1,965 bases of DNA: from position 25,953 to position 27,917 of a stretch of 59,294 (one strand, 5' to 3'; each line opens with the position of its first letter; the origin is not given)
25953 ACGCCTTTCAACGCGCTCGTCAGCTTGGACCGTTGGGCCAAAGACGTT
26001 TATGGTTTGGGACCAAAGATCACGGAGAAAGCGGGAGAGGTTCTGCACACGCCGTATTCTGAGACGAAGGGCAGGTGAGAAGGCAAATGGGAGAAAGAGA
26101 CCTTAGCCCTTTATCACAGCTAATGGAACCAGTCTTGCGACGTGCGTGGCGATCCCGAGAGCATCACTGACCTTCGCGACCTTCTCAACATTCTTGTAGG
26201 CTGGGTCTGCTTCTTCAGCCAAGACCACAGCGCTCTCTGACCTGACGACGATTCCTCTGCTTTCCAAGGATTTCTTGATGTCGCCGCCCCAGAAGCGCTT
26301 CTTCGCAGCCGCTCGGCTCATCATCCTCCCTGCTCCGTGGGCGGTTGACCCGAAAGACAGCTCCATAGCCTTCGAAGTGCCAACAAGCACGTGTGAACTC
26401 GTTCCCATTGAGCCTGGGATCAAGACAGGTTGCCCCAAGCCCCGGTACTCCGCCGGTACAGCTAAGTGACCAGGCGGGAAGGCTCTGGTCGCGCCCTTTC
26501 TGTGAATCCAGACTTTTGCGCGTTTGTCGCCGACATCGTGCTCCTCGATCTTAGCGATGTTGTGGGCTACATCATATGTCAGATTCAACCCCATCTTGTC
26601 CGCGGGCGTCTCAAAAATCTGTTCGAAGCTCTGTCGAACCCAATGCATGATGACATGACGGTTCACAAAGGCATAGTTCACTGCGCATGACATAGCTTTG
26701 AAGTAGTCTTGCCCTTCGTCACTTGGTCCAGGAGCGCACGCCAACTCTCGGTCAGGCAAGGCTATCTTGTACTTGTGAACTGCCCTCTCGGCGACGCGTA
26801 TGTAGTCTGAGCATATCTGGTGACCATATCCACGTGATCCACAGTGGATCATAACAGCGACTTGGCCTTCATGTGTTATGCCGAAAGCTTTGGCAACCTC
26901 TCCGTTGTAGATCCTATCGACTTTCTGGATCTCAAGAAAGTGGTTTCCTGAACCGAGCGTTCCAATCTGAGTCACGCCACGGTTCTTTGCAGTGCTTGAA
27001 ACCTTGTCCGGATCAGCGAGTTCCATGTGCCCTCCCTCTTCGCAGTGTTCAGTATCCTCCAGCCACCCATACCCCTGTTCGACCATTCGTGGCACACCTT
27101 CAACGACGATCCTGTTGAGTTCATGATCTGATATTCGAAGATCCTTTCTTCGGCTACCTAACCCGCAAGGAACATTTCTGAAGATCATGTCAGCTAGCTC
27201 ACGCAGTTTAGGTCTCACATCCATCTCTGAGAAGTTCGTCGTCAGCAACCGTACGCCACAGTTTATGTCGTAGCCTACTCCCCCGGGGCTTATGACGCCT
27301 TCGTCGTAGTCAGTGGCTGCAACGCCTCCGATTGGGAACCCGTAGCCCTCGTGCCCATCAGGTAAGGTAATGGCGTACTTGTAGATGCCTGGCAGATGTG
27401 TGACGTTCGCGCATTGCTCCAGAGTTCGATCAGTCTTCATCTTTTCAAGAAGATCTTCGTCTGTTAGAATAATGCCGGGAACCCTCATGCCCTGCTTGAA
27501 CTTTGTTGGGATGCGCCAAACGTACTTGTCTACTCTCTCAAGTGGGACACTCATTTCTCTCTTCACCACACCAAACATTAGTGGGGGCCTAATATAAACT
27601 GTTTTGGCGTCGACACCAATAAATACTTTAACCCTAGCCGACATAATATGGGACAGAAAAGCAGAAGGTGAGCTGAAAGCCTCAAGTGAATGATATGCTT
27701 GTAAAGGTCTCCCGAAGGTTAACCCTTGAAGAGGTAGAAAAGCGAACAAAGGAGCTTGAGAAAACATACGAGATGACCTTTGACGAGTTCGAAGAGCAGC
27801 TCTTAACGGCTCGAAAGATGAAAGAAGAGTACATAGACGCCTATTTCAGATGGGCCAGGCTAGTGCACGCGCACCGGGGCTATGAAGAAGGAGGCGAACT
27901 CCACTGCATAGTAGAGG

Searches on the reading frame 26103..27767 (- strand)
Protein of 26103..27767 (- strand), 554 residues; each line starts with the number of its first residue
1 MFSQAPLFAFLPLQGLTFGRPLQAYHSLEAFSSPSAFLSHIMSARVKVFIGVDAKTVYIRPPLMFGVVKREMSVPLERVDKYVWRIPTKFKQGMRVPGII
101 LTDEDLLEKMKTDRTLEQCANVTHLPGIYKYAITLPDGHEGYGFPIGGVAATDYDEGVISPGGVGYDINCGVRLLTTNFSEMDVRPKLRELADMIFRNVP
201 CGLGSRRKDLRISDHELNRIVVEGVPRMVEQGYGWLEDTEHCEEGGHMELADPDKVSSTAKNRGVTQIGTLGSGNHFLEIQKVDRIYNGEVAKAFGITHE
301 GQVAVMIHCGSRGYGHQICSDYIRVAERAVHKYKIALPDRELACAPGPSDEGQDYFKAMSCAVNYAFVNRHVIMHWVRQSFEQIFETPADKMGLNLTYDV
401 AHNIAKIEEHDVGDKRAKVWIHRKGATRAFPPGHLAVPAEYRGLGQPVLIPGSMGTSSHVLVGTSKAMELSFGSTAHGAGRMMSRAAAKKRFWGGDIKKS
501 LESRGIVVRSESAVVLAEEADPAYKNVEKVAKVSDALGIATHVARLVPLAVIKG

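Call 83: search_protein_families(library=pfam, proteins=[window:26103-27767:-], max_evalue=0.001)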
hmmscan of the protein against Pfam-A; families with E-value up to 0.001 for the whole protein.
window:26103-27767:- (554 aa): 1 family
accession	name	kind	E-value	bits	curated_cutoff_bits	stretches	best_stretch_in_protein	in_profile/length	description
PF01139.22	RtcB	-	1.7e-173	578.2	27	1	118-554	1-426/426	tRNA-splicing ligase RtcB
